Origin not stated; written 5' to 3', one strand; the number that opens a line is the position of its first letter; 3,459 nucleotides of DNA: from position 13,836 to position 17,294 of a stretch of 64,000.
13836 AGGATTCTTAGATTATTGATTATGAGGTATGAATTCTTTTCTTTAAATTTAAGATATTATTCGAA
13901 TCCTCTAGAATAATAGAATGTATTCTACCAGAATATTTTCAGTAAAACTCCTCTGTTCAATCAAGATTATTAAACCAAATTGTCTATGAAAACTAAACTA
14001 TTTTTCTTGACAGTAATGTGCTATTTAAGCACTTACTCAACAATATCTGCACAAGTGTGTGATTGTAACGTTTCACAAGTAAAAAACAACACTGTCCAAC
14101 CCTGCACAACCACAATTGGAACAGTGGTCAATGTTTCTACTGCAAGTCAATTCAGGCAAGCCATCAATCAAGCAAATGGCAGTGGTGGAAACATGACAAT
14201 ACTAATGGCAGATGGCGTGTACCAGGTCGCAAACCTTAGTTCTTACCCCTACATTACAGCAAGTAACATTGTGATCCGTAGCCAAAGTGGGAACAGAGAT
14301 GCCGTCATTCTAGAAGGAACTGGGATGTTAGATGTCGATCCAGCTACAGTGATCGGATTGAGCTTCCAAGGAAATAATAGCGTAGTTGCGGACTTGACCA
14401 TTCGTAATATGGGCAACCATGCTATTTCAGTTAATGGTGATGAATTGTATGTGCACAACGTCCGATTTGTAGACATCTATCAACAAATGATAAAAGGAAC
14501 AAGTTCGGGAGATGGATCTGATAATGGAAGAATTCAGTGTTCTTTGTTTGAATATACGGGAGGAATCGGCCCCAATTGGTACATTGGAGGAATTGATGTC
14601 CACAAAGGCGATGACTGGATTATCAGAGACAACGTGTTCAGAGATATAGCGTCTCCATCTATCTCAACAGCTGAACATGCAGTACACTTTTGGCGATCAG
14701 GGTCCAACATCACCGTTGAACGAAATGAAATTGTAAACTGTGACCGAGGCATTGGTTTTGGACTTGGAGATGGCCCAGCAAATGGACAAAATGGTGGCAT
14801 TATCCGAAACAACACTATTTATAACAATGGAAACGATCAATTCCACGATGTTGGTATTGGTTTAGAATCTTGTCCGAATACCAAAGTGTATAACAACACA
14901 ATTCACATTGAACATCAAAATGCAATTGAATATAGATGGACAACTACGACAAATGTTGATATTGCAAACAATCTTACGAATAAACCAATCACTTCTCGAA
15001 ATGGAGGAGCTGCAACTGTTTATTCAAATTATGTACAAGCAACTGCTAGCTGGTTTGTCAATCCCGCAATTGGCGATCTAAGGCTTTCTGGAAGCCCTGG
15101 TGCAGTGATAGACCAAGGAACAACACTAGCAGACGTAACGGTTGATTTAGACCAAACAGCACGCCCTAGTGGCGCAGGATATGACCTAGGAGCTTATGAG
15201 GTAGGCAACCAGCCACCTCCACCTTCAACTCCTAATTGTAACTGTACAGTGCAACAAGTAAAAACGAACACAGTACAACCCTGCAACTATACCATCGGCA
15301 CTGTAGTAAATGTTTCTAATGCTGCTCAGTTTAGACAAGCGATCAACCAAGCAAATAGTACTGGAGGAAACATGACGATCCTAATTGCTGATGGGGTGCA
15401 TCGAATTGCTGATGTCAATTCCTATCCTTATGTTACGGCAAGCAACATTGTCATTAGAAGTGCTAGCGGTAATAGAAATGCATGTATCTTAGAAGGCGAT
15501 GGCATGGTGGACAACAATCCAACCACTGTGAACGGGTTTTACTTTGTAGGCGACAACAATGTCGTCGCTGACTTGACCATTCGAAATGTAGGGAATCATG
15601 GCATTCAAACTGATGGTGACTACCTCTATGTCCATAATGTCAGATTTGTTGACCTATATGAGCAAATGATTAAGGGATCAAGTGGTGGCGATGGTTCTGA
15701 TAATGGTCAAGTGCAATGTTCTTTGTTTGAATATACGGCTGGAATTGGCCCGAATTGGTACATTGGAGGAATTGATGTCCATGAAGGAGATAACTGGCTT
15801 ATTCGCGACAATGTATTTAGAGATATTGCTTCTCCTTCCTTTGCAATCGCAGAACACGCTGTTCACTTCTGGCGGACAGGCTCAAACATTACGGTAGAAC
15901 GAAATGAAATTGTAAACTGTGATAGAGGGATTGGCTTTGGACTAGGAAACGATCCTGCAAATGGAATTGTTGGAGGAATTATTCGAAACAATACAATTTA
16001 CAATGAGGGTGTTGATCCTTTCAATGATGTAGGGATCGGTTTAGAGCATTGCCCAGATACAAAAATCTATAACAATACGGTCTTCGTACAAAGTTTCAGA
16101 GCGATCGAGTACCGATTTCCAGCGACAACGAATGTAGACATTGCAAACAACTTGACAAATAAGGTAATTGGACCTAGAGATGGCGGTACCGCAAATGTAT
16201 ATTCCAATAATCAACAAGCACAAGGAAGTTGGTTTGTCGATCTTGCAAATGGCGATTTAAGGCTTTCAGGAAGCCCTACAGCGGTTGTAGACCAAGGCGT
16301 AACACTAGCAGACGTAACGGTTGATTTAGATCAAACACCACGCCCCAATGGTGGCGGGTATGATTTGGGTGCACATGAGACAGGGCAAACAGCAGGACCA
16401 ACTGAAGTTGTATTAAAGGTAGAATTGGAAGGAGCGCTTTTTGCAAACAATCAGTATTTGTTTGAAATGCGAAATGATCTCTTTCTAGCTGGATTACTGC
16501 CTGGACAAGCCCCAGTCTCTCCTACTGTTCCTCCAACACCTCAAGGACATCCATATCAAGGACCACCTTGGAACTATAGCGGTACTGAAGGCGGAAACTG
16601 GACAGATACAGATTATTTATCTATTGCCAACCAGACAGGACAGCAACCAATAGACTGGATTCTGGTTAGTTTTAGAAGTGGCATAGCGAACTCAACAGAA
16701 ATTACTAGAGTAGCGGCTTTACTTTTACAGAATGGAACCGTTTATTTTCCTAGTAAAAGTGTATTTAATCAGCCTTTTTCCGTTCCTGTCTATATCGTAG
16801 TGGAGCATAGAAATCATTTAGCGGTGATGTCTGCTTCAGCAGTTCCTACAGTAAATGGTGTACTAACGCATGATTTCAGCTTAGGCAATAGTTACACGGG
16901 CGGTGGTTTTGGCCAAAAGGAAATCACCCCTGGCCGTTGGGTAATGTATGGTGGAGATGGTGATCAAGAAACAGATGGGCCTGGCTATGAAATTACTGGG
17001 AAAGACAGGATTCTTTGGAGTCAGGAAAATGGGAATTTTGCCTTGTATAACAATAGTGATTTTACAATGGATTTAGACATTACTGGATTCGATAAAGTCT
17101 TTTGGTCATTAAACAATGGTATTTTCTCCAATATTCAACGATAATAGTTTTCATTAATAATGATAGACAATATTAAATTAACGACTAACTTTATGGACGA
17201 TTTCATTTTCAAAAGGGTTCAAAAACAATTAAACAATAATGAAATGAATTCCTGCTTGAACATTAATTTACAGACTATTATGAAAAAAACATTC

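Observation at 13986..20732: Two adjacent giant secreted proteins, each built from a recent internal tandem duplication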

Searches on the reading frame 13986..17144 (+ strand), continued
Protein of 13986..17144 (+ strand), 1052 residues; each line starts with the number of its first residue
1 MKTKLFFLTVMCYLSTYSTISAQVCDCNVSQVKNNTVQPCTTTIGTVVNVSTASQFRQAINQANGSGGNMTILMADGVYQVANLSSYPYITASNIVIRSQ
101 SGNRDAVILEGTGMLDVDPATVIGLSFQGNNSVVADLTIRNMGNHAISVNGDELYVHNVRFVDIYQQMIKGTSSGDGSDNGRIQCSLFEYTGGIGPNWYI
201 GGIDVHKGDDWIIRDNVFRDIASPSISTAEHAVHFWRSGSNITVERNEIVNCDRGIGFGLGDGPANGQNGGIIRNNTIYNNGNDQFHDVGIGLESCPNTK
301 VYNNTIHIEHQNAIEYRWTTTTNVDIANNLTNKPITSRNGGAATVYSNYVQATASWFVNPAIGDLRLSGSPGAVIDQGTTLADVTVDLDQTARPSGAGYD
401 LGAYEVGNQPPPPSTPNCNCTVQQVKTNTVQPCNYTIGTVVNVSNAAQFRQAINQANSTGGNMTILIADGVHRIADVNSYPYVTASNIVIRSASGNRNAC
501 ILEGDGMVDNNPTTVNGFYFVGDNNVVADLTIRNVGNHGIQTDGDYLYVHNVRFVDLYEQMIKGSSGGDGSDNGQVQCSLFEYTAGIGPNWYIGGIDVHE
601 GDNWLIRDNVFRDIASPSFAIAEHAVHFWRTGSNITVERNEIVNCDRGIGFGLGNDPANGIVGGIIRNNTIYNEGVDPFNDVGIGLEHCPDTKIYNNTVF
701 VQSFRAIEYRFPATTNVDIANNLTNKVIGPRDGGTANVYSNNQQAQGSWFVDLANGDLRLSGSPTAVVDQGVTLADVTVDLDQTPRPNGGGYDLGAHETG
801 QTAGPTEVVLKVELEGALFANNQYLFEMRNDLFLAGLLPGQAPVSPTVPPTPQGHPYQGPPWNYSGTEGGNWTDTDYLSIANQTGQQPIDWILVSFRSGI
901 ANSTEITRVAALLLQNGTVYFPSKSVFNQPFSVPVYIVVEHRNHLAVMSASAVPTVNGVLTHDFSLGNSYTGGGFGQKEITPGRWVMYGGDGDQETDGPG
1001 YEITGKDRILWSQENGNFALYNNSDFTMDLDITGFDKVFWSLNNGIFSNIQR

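Call 76: find_encoding_contigs(protein=P0115, flank=2000, max_places=2)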
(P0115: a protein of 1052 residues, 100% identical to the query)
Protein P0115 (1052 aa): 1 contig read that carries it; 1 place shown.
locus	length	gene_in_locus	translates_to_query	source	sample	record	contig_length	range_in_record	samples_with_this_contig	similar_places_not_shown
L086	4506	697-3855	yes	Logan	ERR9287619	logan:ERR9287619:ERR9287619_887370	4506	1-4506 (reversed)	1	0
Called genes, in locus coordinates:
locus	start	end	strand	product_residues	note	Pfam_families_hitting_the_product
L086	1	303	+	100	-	?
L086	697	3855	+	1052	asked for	-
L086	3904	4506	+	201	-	?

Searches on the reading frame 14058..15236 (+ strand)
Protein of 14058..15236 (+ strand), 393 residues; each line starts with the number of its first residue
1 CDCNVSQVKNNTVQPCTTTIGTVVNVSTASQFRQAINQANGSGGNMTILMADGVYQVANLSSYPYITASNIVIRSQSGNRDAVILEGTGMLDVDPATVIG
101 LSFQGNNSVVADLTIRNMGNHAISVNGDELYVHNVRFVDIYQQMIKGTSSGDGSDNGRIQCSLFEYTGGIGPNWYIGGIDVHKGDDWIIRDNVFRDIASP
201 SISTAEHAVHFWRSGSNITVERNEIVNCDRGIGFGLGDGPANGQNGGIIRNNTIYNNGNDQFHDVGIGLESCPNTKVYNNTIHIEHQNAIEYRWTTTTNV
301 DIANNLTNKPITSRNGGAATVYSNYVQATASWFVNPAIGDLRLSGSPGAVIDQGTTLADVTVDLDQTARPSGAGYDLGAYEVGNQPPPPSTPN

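Call 16: search_solved_structures(query=window:14058-15236:+, max_evalue=1, show_alignments=1)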
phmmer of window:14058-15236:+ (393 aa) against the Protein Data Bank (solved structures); distinct sequences matched with E-value up to 1: 0.

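Call 80: search_solved_structures(query=A5, max_evalue=10, show_alignments=1)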
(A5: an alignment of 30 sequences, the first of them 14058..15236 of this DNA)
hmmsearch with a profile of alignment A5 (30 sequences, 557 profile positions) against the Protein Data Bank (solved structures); distinct sequences matched with E-value up to 10: 0.

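Call 81: search_protein_families(library=pfam, alignment_id=A5, max_evalue=0.01)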
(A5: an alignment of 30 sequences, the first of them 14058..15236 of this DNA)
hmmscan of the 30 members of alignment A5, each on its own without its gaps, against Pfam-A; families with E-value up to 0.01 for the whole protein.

A. member 1, window:14058-15236:+ (393 aa): 1 family
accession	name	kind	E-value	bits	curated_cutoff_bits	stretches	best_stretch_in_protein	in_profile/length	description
PF17161.10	DUF5123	-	0.0036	18.9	35.1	1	248-345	2-100/113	Domain of unknown function (DUF5123)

B. families by the number of members that match (of 30 scanned): 11 families
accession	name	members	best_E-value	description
PF13229.12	Beta_helix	16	9.5e-12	Right handed beta helix region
PF05048.19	NosD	8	7.9e-06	Periplasmic copper-binding protein (NosD)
PF11617.13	Cu-binding_MopE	6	3.3e-25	Putative metal-binding motif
PF18962.6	Por_Secre_tail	6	1.2e-12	Secretion system C-terminal sorting domain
PF01839.29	FG-GAP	6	3.2e-05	FG-GAP repeat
PF13517.12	FG-GAP_3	3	0.0012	FG-GAP-like repeat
PF02018.23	CBM_4_9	1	4.8e-19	Carbohydrate binding domain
PF18884.5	TSP3_bac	1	0.00011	Bacterial TSP3 repeat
PF00404.24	Dockerin_1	1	0.00039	Dockerin type I domain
PF17161.10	DUF5123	1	0.0036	Domain of unknown function (DUF5123)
PF12708.12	Pect-lyase_RHGA_epim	1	0.005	Rhamnogalacturonase A/epimerase, pectate lyase-like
